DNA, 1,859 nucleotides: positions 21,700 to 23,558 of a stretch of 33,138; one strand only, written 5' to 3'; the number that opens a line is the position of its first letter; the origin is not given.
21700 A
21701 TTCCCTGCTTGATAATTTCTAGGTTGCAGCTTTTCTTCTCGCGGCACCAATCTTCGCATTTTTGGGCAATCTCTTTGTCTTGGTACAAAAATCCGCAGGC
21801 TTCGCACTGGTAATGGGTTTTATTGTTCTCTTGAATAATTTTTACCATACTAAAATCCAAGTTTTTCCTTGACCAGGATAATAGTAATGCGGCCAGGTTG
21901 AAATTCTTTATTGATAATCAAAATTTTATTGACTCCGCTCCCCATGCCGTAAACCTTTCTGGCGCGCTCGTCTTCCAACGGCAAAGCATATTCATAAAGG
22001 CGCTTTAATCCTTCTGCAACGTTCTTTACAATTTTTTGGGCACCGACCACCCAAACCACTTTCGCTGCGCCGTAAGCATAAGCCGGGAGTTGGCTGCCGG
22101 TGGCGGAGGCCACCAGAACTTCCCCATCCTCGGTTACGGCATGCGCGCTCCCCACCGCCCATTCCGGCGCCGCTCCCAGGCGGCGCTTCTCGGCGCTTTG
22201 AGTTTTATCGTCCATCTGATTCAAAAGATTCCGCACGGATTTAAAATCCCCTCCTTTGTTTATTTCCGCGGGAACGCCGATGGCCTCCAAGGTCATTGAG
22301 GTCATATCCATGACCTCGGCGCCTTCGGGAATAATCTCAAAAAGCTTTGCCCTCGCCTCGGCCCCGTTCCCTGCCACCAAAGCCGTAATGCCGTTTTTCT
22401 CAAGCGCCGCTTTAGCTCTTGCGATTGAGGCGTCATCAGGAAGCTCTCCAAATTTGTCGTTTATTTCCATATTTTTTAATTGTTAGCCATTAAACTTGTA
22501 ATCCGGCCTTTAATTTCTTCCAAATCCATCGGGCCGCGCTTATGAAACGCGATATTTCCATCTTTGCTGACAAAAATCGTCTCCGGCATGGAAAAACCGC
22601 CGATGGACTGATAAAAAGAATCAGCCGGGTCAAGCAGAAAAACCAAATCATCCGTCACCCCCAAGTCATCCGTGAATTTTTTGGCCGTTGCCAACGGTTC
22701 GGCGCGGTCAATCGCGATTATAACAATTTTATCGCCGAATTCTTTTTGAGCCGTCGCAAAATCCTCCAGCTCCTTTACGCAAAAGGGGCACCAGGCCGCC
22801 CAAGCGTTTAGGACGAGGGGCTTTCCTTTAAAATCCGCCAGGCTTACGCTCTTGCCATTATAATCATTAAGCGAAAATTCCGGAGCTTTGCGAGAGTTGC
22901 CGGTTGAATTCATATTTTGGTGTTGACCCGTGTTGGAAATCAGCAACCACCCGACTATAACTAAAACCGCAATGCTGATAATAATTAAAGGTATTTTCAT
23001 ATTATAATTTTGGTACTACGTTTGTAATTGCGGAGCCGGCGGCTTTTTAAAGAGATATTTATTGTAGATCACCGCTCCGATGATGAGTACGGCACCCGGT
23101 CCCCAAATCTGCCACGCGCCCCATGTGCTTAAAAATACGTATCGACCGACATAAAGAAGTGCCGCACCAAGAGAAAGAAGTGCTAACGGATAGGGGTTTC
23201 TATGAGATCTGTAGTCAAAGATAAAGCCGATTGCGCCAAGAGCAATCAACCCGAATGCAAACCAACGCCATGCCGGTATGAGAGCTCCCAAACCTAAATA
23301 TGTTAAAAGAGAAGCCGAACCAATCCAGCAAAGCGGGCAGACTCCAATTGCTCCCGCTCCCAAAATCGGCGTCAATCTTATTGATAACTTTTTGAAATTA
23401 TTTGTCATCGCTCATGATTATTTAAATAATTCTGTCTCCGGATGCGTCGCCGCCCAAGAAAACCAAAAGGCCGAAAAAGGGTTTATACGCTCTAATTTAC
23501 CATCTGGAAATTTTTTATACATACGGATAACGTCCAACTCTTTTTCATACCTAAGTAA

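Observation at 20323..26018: ArsR/SmtB-regulated, CxxC-dense operon: a candidate undescribed extracytoplasmic thiol / soft-metal handling system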

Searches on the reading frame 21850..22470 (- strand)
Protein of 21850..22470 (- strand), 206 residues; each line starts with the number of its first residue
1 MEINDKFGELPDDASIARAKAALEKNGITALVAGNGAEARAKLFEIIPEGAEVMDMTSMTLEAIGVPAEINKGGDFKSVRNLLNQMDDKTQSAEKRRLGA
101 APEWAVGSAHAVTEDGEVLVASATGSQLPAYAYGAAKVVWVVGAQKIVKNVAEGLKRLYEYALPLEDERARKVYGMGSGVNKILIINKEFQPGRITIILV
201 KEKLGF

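Call 3: search_protein_families(library=pfam, proteins=[window:21850-22470:-], max_evalue=0.01)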
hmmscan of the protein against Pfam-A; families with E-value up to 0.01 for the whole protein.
window:21850-22470:- (206 aa): 1 family
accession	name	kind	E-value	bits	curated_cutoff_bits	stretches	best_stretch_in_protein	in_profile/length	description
PF02589.21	LUD_dom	-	2.5e-22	80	22.6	1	16-200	1-189/189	LUD domain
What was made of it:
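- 21850..22470 (-): LUD-domain protein; role unknown, an infrequent companion of the cluster. PF02589 (call 3).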

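Call 4: search_protein_families(library=ncbifam, proteins=[window:21850-22470:-], max_evalue=0.01)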
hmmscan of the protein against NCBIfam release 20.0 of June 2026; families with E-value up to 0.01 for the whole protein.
window:21850-22470:- (206 aa): 0 families

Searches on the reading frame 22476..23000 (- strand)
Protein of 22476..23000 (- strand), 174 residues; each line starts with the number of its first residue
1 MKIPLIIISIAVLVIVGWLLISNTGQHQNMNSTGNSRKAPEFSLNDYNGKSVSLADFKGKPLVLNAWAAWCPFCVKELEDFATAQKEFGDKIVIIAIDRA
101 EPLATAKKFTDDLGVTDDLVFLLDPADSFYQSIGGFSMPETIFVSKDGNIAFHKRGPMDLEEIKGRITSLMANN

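Call 3: search_protein_families(library=pfam, proteins=[window:22476-23000:-], max_evalue=0.01)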
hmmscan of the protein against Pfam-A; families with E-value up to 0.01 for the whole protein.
window:22476-23000:- (174 aa): 7 families
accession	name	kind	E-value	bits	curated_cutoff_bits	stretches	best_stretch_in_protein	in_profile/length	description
PF08534.16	Redoxin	-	3.1e-23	82.6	26.6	1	37-159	4-137/148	Redoxin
PF00578.27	AhpC-TSA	-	2.9e-20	72.9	26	1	37-152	3-123/124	AhpC/TSA family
PF13098.12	Thioredoxin_2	-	1.8e-05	25.5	27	1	58-164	4-101/104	Thioredoxin-like domain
PF00085.26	Thioredoxin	-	0.00024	21.5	23.5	1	59-109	18-68/103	Thioredoxin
PF13905.12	Thioredoxin_8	-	0.00058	20.6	27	1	59-150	1-94/94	Thioredoxin-like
PF02630.20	SCO1-SenC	-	0.0013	19.2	22.8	1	40-91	2-54/134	SCO1/SenC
PF04923.17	Ninjurin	-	0.0086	16.4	26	0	3-39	44-78/102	Ninjurin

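Call 4: search_protein_families(library=ncbifam, proteins=[window:22476-23000:-], max_evalue=0.01)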
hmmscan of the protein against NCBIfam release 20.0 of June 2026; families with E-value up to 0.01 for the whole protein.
window:22476-23000:- (174 aa): 14 families
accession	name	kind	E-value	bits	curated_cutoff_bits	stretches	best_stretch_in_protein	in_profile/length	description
NF002854.0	PRK03147.1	subfamily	3.8e-23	82.3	170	1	7-169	12-171/176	thiol-disulfide oxidoreductase ResA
NF047696.1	ThlDiSintTplARhiz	equivalog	4.7e-17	62.5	230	1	25-158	63-201/219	thiol:disulfide interchange protein TlpA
TIGR00385.1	dsbE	subfamily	2.2e-15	56.7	123.15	1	4-168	4-168/173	DsbE family thiol:disulfide interchange protein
NF041202.1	StoA_CxxC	exception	1.3e-10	41.4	210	1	20-164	14-158/163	endospore biogenesis thiol-disulfide oxidoreductase StoA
NF041054.1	WAxxUGC_long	equivalog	2.4e-10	40.2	300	1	35-150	80-194/354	ResA-like WAxxUGC motif-containing protein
NF011941.0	PRK15412.1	equivalog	3.3e-10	39.8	359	1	3-159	8-164/185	thiol:disulfide interchange protein DsbE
NF053650.1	PerredPrxQDein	equivalog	1.6e-06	28.1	260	1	40-137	2-97/148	thioredoxin-dependent peroxiredoxin PrxQ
NF010625.0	PRK14018.1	equivalog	1.6e-06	27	522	1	29-163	26-165/521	bifunctional peptide-methionine (S)-S-oxide reductase MsrA/peptide-methionine (R)-S-oxide reductase MsrB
NF040769.1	SelL_rel_redox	subfamily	1.5e-05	24.7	120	1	38-134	2-99/173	SelL-related redox protein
NF006960.0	PRK09437.1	equivalog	3.3e-05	23.8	140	1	31-104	2-79/156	thioredoxin-dependent thiol peroxidase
NF001808.0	PRK00522.1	equivalog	0.00095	18.6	123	1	36-116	21-100/167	thiol peroxidase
NF009668.0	PRK13189.1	equivalog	0.0047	16.2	211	1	30-90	9-68/224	peroxiredoxin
TIGR01068.1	thioredoxin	equivalog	0.0052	16.9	96.8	0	60-109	15-64/101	thioredoxin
NF009669.0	PRK13190.1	equivalog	0.0092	15.2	261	0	37-90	7-60/203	putative peroxiredoxin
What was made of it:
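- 22476..23000 (-): TM-anchored TlpA/ResA-like thioredoxin (CPFC). Redoxin and AhpC-TSA domains, and the ResA subfamily model (calls 3, 4).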

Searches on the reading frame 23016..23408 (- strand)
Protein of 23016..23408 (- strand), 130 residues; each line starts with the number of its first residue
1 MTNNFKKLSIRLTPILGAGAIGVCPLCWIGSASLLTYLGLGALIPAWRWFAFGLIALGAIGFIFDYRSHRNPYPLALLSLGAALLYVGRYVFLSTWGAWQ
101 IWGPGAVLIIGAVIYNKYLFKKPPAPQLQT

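Call 3: search_protein_families(library=pfam, proteins=[window:23016-23408:-], max_evalue=0.01)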
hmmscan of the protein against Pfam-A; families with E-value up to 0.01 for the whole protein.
window:23016-23408:- (130 aa): 1 family
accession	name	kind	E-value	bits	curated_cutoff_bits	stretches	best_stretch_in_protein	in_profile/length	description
PF03203.19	MerC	-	4.8e-06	27.6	27.6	1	30-116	17-106/108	MerC mercury resistance protein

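Call 4: search_protein_families(library=ncbifam, proteins=[window:23016-23408:-], max_evalue=0.01)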
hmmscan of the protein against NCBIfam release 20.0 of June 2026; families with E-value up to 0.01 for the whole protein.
window:23016-23408:- (130 aa): 0 families

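Call 13: find_homologous_proteins(query=window:23016-23408:-, max_evalue=0.001)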
Query window:23016-23408:- (130 aa): 338 proteins with E <= 0.001 among 912 candidates; the best 120 are listed.
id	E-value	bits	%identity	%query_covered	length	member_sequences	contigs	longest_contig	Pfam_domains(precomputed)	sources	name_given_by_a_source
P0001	3.7e-69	249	87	100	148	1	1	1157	-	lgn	-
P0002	9.1e-67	242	86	100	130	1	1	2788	-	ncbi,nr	ncbi:MAG: MerC domain-containing protein [Candidatus Portnoybacteria bacterium]|nr:MerC domain-conta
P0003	2.8e-66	240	84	98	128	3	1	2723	-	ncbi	-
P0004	2.8e-66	240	83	100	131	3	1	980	PF03203.20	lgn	-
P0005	2.0e-65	237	83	100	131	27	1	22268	-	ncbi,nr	ncbi:MAG: hypothetical protein HY006_03875 [Candidatus Sungbacteria bacterium]|nr:hypothetical prote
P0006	2.2e-65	237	82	100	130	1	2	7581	-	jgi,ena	-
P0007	2.5e-65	237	86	95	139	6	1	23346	-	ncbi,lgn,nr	ncbi:MerC domain-containing protein [Candidatus Gottesmanbacteria bacterium]|nr:MerC domain-containi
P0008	3.0e-63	230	79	100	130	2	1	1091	PF03203.20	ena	-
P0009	6.5e-63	229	81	98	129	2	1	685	PF03203.20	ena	-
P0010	1.0e-62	228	84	95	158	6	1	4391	PF03203.20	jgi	-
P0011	1.1e-62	228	82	100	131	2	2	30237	PF03203.20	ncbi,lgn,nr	ncbi:MAG: MerC domain-containing protein [Candidatus Taylorbacteria bacterium]|nr:MerC domain-contai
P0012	1.5e-62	228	84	95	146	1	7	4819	-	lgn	-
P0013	1.7e-62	228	78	100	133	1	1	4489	PF03203.20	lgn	-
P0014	4.7e-62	226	78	100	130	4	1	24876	PF03203.20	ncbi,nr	ncbi:MAG: hypothetical protein HYT46_02235 [Candidatus Vogelbacteria bacterium]|nr:hypothetical prot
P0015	1.2e-61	225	82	95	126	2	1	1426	PF03203.20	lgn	-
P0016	4.5e-61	223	79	98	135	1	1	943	PF03203.20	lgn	-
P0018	6.1e-60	219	80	98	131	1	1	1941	PF03203.20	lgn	-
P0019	8.1e-60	219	76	98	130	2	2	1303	PF03203.20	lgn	-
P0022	1.2e-59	218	81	99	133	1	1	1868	PF03203.20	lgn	-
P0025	1.8e-59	218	77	99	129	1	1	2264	PF03203.20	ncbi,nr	ncbi:MAG: MerC domain-containing protein, partial [Parcubacteria group bacterium]|nr:MerC domain-con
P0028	2.5e-59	217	83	91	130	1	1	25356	PF03203.20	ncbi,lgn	-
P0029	2.9e-59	217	76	98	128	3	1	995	PF03203.20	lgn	-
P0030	4.0e-59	217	77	100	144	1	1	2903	PF03203.20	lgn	-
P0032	4.8e-59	216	77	100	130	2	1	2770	PF03203.20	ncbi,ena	-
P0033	9.3e-59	216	78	98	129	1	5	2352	PF03203.20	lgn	-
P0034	9.4e-59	216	82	94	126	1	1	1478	PF03203.20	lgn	-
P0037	4.0e-58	213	79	95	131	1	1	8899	PF03203.20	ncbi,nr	ncbi:MAG: MerC domain-containing protein [Candidatus Vogelbacteria bacterium]|nr:MerC domain-contain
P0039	5.4e-58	213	76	98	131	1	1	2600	PF03203.20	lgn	-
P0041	7.7e-58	213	80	94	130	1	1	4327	PF03203.20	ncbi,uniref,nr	ncbi:MAG: hypothetical protein HYT40_02025 [Candidatus Sungbacteria bacterium]|uniref:MerC domain-co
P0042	7.8e-58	213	80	94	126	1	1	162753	-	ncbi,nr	ncbi:MAG: hypothetical protein HYT15_03105 [Candidatus Magasanikbacteria bacterium]|nr:hypothetical 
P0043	7.9e-58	213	78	94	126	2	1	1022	PF03203.20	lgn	-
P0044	9.4e-58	212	76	98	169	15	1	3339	PF03203.20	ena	-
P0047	1.0e-57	212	78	95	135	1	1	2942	PF03203.20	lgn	-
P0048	1.0e-57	212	77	98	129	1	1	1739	PF03203.20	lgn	-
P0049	1.4e-57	212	79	93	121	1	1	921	PF03203.20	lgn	-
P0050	1.4e-57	212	78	92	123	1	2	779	PF03203.20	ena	-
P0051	1.4e-57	212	85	85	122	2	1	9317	PF03203.20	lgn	-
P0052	1.5e-57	212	80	95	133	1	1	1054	PF03203.20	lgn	-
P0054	1.8e-57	211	76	95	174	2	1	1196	PF03203.20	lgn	-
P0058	2.7e-57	211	81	91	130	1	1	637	PF03203.20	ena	-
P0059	2.7e-57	211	73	100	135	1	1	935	PF03203.20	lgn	-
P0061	3.4e-57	211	74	96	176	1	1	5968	PF03203.20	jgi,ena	-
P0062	3.9e-57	210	78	96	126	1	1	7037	PF03203.20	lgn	-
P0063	5.1e-57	210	78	94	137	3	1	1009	PF03203.20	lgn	-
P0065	7.9e-57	209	75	94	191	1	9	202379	PF03203.20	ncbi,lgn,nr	ncbi:MerC domain-containing protein [Candidatus Uhrbacteria bacterium]|nr:MerC domain-containing pro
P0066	8.5e-57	209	75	96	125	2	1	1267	PF03203.20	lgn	-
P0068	1.2e-56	209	80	94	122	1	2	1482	PF03203.20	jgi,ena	-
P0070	1.5e-56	208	78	94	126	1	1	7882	PF03203.20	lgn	-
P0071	2.0e-56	208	80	94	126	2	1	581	PF03203.20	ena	-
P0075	3.1e-56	207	75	95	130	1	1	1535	PF03203.20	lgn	-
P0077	3.5e-56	207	76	98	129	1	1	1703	PF03203.20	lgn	-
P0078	3.6e-56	207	72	96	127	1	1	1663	PF03203.20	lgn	-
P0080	5.1e-56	207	80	90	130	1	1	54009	PF03203.20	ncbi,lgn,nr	ncbi:MAG: hypothetical protein HYV53_04290 [Parcubacteria group bacterium]|nr:hypothetical protein [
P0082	6.7e-56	206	79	94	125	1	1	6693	PF03203.20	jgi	-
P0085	8.6e-56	206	75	96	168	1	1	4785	PF03203.20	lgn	-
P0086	1.1e-55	206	77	95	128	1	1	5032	PF03203.20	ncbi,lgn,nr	ncbi:MAG: hypothetical protein HY395_03335 [Candidatus Doudnabacteria bacterium]|nr:hypothetical pro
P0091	2.5e-55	204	75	94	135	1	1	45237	PF03203.20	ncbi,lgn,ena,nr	ncbi:MAG: hypothetical protein G01um101430_687 [Parcubacteria group bacterium Gr01-1014_30]|nr:MAG: 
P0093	2.9e-55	204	76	95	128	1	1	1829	PF03203.20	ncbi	-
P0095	3.7e-55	204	72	99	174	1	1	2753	PF03203.20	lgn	-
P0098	6.6e-55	203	80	88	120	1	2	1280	PF03203.20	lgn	-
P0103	1.3e-54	202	74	99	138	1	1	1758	PF03203.20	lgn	-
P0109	2.3e-54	201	84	85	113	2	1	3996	PF03203.20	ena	-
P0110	2.5e-54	201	72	98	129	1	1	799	PF03203.20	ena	-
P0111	2.5e-54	201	76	95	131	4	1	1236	PF03203.20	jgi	jgi:hypothetical protein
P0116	7.9e-54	200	75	94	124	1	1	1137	PF03203.20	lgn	-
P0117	1.0e-53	199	78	94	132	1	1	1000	PF03203.20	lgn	-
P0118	1.5e-53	199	71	95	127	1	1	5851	PF03203.20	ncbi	-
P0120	1.7e-53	199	73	95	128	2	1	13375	PF03203.20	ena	-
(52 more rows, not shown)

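Call 14: find_encoding_contigs(protein=P0005, flank=8000, max_places=3)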
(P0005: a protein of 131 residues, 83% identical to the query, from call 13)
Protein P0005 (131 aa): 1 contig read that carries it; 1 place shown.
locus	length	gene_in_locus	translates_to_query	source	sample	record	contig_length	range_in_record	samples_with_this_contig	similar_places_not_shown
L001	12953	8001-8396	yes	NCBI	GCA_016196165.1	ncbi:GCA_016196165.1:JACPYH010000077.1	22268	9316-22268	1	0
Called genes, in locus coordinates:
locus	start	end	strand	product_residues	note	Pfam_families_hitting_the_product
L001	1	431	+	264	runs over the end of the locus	PF13367:PrsW-protease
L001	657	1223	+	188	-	PF00011:HSP20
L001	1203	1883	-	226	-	PF00459:Inositol_P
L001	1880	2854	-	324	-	PF00480:ROK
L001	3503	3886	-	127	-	PF01230:HIT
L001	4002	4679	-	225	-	PF13489:Methyltransf_23 (weak), PF13847:Methyltransf_31, PF08241:Methyltransf_11, PF08242:Methyltransf_12, PF13649:Methyltransf_25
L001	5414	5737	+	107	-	PF01022:HTH_5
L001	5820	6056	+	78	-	PF13192:Thioredoxin_3 (weak), PF00462:Glutaredoxin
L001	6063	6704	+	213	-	PF00578:AhpC-TSA, PF08534:Redoxin, PF00085:Thioredoxin, PF13098:Thioredoxin_2, PF13905:Thioredoxin_8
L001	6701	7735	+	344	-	PF11376:DUF3179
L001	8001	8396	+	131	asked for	-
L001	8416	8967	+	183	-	PF00578:AhpC-TSA, PF08534:Redoxin, PF00085:Thioredoxin (weak), PF13098:Thioredoxin_2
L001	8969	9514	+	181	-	PF00782:DSPc, PF22785:Tc-R-P, PF22784:PTP-SAK, PF22741:PTP-NADK (weak)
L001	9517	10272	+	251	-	PF02683:DsbD_TM, PF13386:DsbD_2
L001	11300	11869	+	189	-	-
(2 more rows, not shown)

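Call 15: find_encoding_contigs(protein=P0007, flank=8000, max_places=3)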
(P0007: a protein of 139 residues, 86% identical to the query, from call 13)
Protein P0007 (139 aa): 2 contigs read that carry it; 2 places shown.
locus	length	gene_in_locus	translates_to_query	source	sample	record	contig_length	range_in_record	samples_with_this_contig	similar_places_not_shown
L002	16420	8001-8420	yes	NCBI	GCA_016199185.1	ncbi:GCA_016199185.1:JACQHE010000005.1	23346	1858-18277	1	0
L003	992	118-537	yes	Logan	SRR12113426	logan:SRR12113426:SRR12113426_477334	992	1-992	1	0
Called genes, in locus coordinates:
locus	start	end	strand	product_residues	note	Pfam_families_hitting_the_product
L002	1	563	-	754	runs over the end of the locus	PF00501:AMP-binding, PF13193:AMP-binding_C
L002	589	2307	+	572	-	PF01558:POR, PF01855:POR_N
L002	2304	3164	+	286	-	PF02775:TPP_enzyme_C, PF12367:PFO_beta_C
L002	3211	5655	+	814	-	PF02190:LON_substr_bdg, PF00004:AAA, PF07728:AAA_5, PF22667:Lon_lid, PF05362:Lon_C, PF13541:ChlI (weak)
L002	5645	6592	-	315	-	PF13354:Beta-lactamase2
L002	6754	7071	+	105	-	PF01022:HTH_5, PF12840:HTH_20 (weak), PF01047:MarR (faint)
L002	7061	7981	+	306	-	PF11376:DUF3179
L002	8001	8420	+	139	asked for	-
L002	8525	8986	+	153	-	PF08534:Redoxin, PF00578:AhpC-TSA, PF00085:Thioredoxin (faint), PF13098:Thioredoxin_2 (weak)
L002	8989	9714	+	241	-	PF02683:DsbD_TM, PF13386:DsbD_2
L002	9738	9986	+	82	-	PF00462:Glutaredoxin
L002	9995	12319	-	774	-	PF00479:G6PD_N, PF02781:G6PD_C, PF03446:NAD_binding_2, PF00393:6PGD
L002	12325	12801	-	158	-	PF02502:LacAB_rpiB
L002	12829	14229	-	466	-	PF00890:FAD_binding_2 (faint), PF01134:GIDA, PF01262:AlaDh_PNT_C (faint), PF07992:Pyr_redox_2, PF12831:FAD_oxidored, PF13738:Pyr_redox_3, PF00070:Pyr_redox, PF02852:Pyr_redox_dim, +1 more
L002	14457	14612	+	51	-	-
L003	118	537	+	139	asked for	-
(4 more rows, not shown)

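Call 16: find_encoding_contigs(protein=P0042, flank=8000, max_places=3)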
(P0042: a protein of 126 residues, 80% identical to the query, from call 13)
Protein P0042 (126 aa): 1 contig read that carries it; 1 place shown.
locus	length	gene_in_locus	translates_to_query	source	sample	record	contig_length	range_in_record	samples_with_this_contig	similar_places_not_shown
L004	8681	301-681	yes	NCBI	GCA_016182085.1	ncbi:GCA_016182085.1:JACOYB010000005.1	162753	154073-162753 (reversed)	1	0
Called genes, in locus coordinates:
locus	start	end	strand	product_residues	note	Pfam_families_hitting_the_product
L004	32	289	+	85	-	-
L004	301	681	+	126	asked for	-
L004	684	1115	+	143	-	-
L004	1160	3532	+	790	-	PF00479:G6PD_N, PF02781:G6PD_C, PF03446:NAD_binding_2, PF00393:6PGD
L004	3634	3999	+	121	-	-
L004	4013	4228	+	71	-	-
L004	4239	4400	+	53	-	PF23447:DUF7128 (weak)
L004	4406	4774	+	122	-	PF02411:MerT (weak)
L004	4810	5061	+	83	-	PF00462:Glutaredoxin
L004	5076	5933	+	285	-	PF13292:DXP_synthase_N, PF00456:Transketolase_N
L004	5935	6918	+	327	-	PF02779:Transket_pyr, PF22613:Transketolase_C_1 (weak), PF02780:Transketolase_C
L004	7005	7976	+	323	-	PF00389:2-Hacid_dh, PF02826:2-Hacid_dh_C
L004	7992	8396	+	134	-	-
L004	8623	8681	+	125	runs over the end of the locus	PF00886:Ribosomal_S16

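Call 18: find_related_loci(query=A1, collection=genome_contigs, flank=10000)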
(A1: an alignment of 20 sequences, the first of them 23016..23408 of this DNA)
Query A1 (130 aa) in genome_contigs; peptide patterns used: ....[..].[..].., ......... (x = any residue, [..] = any of these).
309 stretches matched a pattern; 56 encode a relative of the query (tblastn E <= 1e-3); 56 distinct loci.
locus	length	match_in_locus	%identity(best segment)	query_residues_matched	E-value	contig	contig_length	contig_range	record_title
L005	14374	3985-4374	85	1-130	1e-68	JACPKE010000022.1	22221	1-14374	MAG: Candidatus Brennerbacteria bacterium isolate NC_groundwater_486_Ag_S-0.1um_40_11 S35_SO-1_scaffold_197263, whole ge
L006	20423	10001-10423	79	1-130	1e-66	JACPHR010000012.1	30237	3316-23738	MAG: Candidatus Taylorbacteria bacterium isolate NC_groundwater_419_Ag_B-0.1um_49_17 GD18-4_B1_scaffold_504444, whole ge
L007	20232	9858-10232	86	1-125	7e-67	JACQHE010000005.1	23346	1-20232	MAG: Candidatus Gottesmanbacteria bacterium isolate NC_groundwater_1091_Ag_S2p5_51_258 S_2p5_S6_coassembly_k141_590783,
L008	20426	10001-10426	75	1-130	7e-65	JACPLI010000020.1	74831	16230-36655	MAG: Candidatus Liptonbacteria bacterium isolate NC_groundwater_517_Ag_S-0.1um_55_12 S35_SO-1_scaffold_305278, whole gen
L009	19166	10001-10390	78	1-130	2e-64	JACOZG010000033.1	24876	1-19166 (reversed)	MAG: Candidatus Vogelbacteria bacterium isolate NC_groundwater_199_Ag_S-0.1um_51_14 S4_GD2017_2_S1_scaffold_3428, whole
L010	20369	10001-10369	82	1-123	8e-63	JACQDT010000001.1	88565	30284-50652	MAG: Candidatus Azambacteria bacterium isolate NC_groundwater_1002_Pr1_S-0.65um_50_11 Montesol18_Sp65_coassembly_scaffol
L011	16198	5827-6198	81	2-125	7e-62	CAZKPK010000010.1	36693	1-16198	MAG TPA_asm: uncultured Candidatus Saccharibacteria bacterium isolate SRP269290_co1_320 genome assembly, contig: NODE_11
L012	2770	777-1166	77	1-130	6e-62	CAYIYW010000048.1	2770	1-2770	MAG TPA_asm: uncultured Candidatus Saccharibacteria bacterium isolate ERP119705_co9_37 genome assembly, contig: NODE_787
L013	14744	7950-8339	77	1-130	3e-61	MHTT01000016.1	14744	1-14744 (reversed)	MAG: Candidatus Wildermuthbacteria bacterium RIFCSPHIGHO2_01_FULL_49_22b rifcsphigho2_01_scaffold_28982, whole genome sh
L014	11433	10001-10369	79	1-123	1e-60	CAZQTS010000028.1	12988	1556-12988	MAG TPA_asm: uncultured Gammaproteobacteria bacterium isolate SRP269290_co3_792 genome assembly, contig: NODE_5709_lengt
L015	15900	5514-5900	76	1-130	7e-61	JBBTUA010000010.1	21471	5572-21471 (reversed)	MAG: Patescibacteria group bacterium isolate H51-bin010_1 H51_bin010_1_000000000010, whole genome shotgun sequence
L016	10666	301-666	80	1-122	3e-60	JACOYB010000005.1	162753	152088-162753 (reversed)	MAG: Candidatus Magasanikbacteria bacterium isolate NC_groundwater_168_Ag_S-0.1um_42_11 S4_GD2017_2_S1_scaffold_52, whol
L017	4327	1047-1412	80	1-122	4e-60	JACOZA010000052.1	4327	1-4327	MAG: Candidatus Sungiibacteriota bacterium isolate NC_groundwater_193_Ag_S-0.1um_51_7 S4_GD2017_2_S1_scaffold_17428, who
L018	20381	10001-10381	76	1-130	7e-60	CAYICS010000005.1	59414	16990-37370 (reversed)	MAG TPA_asm: uncultured Candidatus Saccharibacteria bacterium isolate ERP119705_co1_1138 genome assembly, contig: NODE_3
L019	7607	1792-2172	76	1-127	1e-59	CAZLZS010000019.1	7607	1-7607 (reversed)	MAG TPA_asm: uncultured Candidatus Saccharibacteria bacterium isolate binchicken_co38_1305 genome assembly, contig: NODE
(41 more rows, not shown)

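Call 69: search_protein_families(library=pfam, alignment_id=A1, max_evalue=0.001)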
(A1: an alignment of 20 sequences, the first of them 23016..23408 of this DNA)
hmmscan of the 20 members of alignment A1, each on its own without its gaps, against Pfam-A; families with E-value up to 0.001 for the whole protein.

A. member 1, window:23016-23408:- (130 aa): 1 family
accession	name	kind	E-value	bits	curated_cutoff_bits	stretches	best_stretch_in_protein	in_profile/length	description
PF03203.19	MerC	-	4.8e-06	27.6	27.6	1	30-116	17-106/108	MerC mercury resistance protein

B. families by the number of members that match (of 20 scanned): 1 family
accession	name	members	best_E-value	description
PF03203.19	MerC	20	1.5e-06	MerC mercury resistance protein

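Call 70: search_dna_similar(query=window:23016-23408:-, collection=plasmids, mode=protein, max_evalue=10, max_rows=15)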
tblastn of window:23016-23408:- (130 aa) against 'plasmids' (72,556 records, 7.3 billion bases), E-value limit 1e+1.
No match.
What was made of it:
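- Tried and rejected: tblastn of the MerC-like protein against plasmids gave no match (call 70).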
